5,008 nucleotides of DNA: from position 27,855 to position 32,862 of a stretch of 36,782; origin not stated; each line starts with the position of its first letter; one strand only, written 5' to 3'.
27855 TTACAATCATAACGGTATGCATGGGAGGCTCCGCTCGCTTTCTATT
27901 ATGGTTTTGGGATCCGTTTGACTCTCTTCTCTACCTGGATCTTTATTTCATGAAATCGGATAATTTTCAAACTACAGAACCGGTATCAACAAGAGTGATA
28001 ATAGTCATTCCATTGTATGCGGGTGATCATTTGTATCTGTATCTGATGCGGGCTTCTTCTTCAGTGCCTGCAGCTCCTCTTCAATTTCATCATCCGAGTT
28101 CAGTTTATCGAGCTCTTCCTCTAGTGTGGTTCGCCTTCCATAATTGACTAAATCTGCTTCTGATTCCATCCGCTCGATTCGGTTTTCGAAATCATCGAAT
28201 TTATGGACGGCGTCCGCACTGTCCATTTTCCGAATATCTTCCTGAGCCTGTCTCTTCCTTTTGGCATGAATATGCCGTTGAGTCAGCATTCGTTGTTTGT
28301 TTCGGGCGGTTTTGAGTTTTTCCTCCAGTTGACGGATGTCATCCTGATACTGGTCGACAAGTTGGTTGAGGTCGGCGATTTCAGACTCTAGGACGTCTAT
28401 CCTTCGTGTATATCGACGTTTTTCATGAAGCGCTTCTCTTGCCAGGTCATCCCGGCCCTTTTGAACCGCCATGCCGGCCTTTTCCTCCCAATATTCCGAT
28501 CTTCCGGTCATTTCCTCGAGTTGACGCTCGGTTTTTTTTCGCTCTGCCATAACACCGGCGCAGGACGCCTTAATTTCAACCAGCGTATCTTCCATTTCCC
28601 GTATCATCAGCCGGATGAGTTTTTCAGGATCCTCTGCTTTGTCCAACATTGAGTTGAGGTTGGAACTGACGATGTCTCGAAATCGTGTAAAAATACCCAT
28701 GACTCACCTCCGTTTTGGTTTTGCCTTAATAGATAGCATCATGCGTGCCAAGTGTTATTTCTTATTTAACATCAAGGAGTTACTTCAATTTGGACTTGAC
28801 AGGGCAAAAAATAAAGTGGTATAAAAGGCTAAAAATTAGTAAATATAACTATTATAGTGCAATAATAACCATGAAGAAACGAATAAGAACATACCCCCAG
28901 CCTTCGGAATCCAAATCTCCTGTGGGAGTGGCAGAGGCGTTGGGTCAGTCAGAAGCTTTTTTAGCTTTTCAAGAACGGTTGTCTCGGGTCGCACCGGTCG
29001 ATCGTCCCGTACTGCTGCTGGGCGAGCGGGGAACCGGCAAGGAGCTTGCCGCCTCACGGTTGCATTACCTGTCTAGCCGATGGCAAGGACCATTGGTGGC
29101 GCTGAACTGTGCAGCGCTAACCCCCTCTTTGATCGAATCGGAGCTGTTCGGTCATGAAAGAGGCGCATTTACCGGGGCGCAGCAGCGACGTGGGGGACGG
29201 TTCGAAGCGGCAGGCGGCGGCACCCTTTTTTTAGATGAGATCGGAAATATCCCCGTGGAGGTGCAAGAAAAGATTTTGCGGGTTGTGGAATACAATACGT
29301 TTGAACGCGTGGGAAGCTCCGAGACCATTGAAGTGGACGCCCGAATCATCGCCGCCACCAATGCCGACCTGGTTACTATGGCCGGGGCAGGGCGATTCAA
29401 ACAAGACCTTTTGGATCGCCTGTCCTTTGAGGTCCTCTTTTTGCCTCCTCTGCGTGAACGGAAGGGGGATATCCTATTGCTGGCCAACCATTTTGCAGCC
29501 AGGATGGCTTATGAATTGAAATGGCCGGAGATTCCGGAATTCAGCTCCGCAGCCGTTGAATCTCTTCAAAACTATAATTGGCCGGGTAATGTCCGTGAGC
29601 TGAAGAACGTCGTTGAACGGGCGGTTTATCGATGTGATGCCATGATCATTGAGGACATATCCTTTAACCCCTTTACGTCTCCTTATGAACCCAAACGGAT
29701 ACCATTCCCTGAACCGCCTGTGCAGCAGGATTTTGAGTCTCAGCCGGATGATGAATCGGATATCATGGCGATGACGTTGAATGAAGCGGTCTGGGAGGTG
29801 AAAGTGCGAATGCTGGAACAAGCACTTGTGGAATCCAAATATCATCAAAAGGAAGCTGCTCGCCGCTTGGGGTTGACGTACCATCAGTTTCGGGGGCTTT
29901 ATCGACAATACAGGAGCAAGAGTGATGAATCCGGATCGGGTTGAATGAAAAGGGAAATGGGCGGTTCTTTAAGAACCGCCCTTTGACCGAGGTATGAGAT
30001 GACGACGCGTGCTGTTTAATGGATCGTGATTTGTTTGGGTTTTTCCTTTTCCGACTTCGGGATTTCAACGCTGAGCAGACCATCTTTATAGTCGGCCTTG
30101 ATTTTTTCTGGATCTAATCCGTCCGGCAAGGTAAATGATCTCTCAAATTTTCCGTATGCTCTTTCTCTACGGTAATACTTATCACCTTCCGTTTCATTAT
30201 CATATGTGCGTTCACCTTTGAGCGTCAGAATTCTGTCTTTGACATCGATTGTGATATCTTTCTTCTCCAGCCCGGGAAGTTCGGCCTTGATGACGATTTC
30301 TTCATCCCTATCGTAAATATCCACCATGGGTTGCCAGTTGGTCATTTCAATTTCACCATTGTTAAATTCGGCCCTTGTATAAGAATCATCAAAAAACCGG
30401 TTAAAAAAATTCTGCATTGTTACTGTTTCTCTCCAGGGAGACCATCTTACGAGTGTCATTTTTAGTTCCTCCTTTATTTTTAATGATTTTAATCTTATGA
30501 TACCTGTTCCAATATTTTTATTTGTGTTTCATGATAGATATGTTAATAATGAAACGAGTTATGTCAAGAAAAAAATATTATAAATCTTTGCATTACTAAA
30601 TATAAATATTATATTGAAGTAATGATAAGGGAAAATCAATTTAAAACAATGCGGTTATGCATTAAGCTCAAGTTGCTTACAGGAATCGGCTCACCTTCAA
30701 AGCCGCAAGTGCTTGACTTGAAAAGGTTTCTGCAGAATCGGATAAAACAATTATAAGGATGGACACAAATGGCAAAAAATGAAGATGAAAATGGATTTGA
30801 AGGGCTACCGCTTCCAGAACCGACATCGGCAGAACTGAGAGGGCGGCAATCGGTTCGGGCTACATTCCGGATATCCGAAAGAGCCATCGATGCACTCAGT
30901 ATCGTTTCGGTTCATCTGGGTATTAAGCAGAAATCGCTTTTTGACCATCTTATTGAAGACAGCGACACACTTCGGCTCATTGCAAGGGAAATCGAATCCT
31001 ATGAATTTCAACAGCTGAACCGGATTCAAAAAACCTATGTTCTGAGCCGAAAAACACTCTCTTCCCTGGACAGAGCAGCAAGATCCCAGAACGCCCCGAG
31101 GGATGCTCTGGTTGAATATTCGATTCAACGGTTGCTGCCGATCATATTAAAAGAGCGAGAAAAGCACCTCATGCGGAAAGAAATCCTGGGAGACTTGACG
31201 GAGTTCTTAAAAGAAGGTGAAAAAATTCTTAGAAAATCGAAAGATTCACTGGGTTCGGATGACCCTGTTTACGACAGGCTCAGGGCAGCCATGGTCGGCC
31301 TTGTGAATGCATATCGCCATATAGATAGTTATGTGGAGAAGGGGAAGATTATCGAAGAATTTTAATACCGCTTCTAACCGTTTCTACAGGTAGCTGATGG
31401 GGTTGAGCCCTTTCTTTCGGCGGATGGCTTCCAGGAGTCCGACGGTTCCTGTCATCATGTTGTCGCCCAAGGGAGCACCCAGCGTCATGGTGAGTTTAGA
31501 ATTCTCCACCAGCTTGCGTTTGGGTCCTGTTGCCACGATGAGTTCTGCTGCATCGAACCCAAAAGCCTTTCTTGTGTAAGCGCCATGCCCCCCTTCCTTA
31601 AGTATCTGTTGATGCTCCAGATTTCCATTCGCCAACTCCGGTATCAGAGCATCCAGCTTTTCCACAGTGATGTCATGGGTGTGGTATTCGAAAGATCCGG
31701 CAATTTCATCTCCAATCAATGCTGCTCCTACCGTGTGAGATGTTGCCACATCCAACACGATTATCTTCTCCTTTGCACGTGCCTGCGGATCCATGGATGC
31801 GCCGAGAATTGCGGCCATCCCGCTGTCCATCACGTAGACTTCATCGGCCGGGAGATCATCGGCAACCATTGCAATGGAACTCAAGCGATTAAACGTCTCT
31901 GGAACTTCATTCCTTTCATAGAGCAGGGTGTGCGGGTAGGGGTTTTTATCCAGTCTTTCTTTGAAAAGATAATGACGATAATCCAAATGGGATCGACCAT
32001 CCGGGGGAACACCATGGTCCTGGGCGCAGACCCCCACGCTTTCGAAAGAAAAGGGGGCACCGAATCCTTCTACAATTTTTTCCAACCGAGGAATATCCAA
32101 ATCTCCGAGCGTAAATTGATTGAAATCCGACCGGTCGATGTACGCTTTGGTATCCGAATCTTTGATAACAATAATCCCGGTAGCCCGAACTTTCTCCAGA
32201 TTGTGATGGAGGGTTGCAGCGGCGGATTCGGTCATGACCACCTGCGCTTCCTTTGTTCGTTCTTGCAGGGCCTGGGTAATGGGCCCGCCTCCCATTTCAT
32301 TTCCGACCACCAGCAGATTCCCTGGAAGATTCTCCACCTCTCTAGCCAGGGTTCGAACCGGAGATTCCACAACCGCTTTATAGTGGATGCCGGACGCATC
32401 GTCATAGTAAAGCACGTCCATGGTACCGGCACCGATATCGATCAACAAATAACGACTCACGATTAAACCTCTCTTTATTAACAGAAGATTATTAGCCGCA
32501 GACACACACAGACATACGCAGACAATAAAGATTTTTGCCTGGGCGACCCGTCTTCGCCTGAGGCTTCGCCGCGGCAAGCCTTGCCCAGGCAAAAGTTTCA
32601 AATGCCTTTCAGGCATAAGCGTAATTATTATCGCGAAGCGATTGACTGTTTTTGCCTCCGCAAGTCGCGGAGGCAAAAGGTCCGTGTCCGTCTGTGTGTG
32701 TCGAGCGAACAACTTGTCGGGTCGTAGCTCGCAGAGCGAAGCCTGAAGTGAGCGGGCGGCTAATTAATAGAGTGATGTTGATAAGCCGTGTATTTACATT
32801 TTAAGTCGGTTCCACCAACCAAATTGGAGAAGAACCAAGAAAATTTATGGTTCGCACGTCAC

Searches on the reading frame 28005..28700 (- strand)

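Call 48: search_protein_families(library=pfam, proteins=[window:28005-28700:-], max_evalue=0.00001)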
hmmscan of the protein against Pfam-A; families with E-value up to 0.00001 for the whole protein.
window:28005-28700:- (231 aa): 1 family
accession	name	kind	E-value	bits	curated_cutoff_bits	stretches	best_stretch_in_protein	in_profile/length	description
PF04012.17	PspA_IM30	-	2.3e-45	155.4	33.9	1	2-216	1-217/220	PspA/IM30 family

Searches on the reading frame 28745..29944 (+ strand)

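Call 48: search_protein_families(library=pfam, proteins=[window:28745-29944:+], max_evalue=0.00001)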
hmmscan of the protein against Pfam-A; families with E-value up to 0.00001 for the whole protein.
window:28745-29944:+ (399 aa): 4 families
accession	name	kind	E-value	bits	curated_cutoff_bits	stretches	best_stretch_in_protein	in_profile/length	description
PF00158.32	Sigma54_activat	-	4.8e-60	202.5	20.2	1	67-227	3-163/168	Sigma-54 interaction domain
PF25601.1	AAA_lid_14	-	1.9e-21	76.1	27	1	237-303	1-66/87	AAA+ ATPase lid domain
PF14532.12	Sigma54_activ_2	-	1.1e-16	61.8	25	1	66-236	1-138/138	Sigma-54 interaction domain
PF07728.20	AAA_5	-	4.8e-07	30.3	22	1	88-207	1-123/139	AAA domain (dynein-related subfamily)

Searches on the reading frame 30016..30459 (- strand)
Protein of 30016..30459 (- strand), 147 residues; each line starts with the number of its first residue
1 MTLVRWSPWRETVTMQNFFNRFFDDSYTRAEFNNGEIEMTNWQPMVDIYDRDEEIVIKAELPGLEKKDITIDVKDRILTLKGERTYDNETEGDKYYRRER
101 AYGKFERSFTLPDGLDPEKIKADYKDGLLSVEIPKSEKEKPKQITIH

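Call 48: search_protein_families(library=pfam, proteins=[window:30016-30459:-], max_evalue=0.00001)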
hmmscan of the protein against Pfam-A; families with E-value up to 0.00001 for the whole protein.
window:30016-30459:- (147 aa): 2 families
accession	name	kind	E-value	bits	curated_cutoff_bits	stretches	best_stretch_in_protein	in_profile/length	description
PF00011.27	HSP20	-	5.1e-29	100.8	20.8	1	48-146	2-101/102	Hsp20/alpha crystallin family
PF17886.7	ArsA_HSP20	-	5.8e-07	29.4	22.5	1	53-132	2-62/63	HSP20-like domain found in ArsA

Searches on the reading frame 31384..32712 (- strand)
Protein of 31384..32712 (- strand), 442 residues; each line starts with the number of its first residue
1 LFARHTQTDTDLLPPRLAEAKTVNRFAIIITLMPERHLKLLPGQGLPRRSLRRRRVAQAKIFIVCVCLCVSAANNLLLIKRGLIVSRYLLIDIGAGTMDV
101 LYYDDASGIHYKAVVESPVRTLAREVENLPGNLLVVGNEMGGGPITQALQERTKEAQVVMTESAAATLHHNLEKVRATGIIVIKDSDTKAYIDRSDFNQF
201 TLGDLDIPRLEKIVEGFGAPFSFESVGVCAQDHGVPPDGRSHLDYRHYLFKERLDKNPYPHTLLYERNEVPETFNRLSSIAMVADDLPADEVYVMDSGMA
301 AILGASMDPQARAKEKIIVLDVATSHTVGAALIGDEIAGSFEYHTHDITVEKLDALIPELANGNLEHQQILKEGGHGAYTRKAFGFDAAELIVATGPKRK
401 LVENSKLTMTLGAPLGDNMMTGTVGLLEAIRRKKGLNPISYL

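Call 49: search_protein_families(library=pfam, proteins=[window:31384-32712:-], max_evalue=0.00001)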
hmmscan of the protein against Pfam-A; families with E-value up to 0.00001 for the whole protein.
window:31384-32712:- (442 aa): 1 family
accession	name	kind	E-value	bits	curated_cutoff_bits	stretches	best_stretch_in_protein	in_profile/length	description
PF08735.15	DUF1786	-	5.5e-69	232.7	25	1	140-401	1-252/252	Putative pyruvate format-lyase activating enzyme (DUF1786)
